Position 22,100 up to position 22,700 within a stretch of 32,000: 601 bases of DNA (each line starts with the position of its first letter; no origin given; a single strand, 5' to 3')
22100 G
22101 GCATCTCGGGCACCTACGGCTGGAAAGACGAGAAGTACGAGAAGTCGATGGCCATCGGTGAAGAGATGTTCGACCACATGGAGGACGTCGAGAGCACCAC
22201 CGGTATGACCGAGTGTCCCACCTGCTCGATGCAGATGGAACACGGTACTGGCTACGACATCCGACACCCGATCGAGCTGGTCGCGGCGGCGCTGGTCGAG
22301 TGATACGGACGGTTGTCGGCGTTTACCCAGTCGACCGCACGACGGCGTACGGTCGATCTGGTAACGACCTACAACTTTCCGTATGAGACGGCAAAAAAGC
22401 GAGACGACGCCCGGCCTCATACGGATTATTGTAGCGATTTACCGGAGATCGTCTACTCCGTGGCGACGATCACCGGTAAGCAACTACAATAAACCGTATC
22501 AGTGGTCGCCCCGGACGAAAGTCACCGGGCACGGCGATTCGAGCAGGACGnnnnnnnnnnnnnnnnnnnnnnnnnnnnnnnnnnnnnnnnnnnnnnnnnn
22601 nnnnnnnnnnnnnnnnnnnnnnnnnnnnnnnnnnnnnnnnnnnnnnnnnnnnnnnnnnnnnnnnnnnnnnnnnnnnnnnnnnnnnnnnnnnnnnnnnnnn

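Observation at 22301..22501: Two family-B hairpin elements back to back between convergent glpC and usp, each using a gene's TGA stop as its target duplication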

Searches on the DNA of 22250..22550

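Call 81: search_rna_families(source=window, start=22250, end=22550, threshold=evalue, max_evalue=1)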
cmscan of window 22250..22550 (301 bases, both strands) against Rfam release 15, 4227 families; matches with E-value up to 1: 1.
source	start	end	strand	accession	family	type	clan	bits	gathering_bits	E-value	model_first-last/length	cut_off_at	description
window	22307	22378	+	RF03771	mir-341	Gene; miRNA;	-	17.3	90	0.48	1-96/96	no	mir-341 microRNA precursor family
